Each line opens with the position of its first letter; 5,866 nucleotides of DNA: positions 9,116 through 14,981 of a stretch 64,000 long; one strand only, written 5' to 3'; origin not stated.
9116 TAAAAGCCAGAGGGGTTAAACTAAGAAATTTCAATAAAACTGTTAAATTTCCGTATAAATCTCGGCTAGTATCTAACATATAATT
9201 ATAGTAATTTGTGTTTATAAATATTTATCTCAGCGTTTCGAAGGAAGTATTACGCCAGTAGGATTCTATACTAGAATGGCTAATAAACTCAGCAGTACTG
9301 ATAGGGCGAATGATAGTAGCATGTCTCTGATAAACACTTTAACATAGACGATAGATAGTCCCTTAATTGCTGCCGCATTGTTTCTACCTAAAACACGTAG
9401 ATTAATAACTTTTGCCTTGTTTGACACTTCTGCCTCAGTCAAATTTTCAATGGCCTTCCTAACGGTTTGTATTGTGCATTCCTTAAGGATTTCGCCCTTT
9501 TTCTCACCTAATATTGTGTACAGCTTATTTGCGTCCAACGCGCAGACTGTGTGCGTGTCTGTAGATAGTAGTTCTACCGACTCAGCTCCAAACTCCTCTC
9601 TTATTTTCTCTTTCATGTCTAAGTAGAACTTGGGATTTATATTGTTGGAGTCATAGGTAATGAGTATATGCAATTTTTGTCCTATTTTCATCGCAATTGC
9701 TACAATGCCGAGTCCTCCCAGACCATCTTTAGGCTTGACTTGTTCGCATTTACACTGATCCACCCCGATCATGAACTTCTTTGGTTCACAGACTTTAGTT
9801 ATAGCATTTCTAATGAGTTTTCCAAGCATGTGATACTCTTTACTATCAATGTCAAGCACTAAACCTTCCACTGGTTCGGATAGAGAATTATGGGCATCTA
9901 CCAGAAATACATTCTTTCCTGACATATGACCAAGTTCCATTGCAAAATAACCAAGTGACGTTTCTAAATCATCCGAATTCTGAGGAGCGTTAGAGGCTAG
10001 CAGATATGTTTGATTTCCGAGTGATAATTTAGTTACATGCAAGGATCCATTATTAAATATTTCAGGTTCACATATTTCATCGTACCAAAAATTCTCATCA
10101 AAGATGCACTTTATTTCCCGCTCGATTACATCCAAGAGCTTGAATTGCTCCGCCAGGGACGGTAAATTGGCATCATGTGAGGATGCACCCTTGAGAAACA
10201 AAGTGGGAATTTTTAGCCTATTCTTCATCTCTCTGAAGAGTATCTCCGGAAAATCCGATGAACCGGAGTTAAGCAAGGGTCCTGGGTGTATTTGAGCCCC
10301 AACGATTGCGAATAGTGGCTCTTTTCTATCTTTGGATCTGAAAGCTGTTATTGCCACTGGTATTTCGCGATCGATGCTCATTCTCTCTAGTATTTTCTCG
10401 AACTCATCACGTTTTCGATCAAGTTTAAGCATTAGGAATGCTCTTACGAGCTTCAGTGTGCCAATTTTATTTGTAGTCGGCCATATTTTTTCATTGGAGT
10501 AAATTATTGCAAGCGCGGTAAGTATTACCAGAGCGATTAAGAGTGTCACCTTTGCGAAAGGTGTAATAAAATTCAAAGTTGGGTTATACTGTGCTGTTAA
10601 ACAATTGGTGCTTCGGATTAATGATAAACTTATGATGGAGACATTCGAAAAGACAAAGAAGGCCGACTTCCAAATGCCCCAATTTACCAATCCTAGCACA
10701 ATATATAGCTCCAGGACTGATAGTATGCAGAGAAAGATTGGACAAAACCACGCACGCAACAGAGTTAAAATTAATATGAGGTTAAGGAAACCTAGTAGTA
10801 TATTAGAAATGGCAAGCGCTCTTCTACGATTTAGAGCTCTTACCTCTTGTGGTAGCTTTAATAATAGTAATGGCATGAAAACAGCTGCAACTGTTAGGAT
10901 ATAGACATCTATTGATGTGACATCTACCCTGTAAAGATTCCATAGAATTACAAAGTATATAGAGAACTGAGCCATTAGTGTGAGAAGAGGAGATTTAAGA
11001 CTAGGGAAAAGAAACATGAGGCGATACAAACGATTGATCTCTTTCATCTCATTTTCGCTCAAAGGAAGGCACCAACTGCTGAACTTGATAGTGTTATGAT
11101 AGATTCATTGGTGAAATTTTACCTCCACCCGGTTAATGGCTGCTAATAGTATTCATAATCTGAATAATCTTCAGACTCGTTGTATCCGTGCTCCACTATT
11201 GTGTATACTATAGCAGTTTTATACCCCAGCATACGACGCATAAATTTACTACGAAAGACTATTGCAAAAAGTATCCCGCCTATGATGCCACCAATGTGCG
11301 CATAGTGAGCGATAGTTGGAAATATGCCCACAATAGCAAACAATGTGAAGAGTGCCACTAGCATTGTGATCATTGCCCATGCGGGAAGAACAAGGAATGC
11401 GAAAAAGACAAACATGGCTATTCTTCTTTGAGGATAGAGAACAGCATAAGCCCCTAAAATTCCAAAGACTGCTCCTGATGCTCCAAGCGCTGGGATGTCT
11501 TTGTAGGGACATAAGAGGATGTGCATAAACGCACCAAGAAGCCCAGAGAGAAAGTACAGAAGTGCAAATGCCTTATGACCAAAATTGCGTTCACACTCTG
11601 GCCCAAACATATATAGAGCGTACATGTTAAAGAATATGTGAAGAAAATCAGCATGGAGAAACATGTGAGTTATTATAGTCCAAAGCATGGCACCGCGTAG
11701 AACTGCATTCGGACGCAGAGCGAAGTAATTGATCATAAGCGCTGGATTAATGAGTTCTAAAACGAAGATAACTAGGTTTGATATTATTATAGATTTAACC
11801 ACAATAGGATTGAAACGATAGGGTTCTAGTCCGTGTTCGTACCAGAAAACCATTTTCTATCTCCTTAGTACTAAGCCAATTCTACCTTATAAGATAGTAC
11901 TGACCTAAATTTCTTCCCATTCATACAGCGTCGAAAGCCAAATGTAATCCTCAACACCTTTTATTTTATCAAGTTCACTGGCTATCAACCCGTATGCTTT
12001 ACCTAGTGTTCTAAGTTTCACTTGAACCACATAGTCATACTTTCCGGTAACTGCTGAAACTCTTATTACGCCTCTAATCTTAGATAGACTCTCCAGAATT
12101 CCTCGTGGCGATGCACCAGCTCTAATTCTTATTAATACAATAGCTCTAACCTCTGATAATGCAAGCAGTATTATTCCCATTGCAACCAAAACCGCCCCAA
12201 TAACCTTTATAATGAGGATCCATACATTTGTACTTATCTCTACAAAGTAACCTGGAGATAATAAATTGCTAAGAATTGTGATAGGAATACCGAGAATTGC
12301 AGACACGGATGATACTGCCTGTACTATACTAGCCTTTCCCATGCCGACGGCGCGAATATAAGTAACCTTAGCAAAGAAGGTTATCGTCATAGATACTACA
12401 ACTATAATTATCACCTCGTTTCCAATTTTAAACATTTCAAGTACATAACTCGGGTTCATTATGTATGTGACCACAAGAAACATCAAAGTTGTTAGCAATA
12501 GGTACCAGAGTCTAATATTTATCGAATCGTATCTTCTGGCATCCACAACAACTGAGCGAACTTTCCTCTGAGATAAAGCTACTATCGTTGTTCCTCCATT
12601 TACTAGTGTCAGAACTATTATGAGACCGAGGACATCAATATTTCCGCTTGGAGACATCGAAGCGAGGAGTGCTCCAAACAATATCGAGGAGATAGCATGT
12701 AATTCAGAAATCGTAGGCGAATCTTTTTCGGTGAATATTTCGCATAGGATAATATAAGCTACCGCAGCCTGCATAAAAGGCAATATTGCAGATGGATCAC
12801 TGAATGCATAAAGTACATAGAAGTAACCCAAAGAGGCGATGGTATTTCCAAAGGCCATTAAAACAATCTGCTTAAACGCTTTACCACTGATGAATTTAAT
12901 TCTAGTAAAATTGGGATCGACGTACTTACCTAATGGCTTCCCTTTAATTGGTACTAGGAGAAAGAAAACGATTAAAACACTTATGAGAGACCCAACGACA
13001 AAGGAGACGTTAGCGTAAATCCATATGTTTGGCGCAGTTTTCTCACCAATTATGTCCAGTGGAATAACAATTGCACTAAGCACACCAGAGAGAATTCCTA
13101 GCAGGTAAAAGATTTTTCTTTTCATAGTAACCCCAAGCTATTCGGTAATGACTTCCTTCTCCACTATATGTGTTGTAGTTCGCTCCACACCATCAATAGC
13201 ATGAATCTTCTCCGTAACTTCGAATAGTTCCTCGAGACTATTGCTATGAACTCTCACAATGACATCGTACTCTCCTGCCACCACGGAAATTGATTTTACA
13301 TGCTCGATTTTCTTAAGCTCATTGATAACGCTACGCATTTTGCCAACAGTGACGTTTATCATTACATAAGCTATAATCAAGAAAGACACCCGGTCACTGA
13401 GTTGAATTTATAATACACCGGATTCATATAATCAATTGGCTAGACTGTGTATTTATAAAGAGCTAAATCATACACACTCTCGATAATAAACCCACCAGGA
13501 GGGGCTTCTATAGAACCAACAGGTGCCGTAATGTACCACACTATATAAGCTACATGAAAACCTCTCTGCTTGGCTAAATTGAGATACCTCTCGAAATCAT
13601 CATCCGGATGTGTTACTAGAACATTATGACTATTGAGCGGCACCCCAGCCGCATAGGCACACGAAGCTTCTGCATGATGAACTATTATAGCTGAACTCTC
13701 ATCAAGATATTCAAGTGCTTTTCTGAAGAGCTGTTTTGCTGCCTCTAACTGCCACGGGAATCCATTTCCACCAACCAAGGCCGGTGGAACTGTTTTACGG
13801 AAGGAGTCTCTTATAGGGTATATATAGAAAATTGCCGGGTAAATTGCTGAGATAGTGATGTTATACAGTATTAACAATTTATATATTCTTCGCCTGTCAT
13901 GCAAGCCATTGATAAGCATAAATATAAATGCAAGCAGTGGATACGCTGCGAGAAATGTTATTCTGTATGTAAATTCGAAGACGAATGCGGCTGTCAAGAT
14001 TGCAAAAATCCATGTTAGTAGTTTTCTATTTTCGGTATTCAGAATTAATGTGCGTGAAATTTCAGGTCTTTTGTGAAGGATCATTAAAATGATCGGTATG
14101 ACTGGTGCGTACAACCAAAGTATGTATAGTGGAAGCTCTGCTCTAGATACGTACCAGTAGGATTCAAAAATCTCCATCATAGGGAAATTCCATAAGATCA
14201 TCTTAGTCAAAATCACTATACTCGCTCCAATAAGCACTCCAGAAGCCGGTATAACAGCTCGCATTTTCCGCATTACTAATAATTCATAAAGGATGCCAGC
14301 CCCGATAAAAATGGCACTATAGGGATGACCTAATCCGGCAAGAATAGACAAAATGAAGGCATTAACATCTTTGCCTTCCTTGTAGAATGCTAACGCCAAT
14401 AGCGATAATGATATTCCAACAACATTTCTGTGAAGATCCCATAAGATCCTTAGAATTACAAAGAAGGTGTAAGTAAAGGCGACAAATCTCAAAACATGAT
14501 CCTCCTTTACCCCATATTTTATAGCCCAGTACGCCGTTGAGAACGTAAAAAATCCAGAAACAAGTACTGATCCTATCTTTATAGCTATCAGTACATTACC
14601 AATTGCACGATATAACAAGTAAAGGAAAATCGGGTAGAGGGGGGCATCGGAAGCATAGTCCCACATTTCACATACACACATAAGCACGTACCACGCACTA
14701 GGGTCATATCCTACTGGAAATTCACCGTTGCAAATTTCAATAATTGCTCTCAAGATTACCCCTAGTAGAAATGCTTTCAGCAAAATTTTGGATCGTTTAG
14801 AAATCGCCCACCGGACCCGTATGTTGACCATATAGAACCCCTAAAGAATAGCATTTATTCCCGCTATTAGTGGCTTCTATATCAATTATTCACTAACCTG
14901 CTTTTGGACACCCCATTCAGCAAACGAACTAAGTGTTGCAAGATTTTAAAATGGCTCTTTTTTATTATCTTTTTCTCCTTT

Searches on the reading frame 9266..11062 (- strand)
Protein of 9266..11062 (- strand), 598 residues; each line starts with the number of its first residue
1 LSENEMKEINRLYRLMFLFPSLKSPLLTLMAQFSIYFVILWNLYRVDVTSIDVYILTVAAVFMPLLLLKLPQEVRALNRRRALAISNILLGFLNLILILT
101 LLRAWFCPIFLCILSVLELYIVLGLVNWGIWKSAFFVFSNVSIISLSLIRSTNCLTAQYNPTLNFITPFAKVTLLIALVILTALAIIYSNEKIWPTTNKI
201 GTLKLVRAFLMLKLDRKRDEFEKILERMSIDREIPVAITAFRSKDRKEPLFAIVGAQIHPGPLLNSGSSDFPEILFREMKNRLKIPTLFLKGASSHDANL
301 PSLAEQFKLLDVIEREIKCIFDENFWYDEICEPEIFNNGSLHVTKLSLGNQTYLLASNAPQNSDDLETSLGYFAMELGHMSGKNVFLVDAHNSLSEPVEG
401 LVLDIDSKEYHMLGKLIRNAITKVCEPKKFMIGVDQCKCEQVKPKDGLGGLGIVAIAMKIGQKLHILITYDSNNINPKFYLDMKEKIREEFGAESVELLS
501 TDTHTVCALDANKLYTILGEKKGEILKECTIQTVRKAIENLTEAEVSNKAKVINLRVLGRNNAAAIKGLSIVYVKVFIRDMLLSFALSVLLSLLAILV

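Call 14: search_protein_families(library=ncbifam, proteins=[window:9266-11062:-], max_evalue=0.00001)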
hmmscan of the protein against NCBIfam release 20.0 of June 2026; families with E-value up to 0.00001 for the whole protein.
window:9266-11062:- (598 aa): 0 families

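Call 35: search_protein_families(library=pfam, proteins=[window:9266-11062:-], max_evalue=0.01)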
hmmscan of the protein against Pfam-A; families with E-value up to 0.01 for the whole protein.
window:9266-11062:- (598 aa): 1 family
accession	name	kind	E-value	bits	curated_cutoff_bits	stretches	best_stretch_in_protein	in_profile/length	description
PF09843.14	DUF2070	-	2.2e-81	274.3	30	1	10-591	2-560/561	Predicted membrane protein (DUF2070)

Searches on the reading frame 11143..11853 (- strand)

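Call 14: search_protein_families(library=ncbifam, proteins=[window:11143-11853:-], max_evalue=0.00001)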
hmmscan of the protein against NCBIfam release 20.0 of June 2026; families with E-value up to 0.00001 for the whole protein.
window:11143-11853:- (236 aa): 3 families
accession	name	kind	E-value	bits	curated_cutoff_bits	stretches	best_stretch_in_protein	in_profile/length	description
NF008155.0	PRK10907.1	equivalog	6.1e-12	45.5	335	1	16-203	95-271/276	rhomboid family intramembrane serine protease GlpG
TIGR04239.1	rhombo_GlpG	equivalog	7.9e-11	42.2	250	1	18-199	96-267/271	rhomboid family intramembrane serine protease GlpG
TIGR03902.1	rhom_GG_sort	equivalog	3.4e-10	40.1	84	1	45-197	5-153/154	rhombosortase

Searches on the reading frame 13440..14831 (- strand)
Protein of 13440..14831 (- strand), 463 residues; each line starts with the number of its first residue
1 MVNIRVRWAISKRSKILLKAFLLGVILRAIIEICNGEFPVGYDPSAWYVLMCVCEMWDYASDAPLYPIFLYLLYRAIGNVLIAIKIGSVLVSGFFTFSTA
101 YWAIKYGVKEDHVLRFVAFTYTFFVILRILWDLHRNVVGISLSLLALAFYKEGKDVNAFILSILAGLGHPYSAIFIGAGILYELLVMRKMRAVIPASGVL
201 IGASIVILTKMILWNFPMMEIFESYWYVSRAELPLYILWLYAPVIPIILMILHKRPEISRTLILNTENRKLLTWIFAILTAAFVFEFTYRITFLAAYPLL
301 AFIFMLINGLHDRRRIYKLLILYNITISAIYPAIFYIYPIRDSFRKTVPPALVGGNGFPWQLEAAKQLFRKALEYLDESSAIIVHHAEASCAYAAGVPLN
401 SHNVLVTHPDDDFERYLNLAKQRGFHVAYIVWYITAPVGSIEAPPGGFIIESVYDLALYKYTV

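Call 14: search_protein_families(library=ncbifam, proteins=[window:13440-14831:-], max_evalue=0.00001)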
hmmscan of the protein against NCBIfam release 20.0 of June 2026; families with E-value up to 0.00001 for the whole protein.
window:13440-14831:- (463 aa): 0 families

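Call 35: search_protein_families(library=pfam, proteins=[window:13440-14831:-], max_evalue=0.01)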
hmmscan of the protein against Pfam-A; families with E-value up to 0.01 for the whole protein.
window:13440-14831:- (463 aa): 1 family
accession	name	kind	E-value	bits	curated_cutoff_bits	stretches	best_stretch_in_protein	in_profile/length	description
PF14897.12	EpsG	-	0.0002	21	30.1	1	68-328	52-307/326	EpsG family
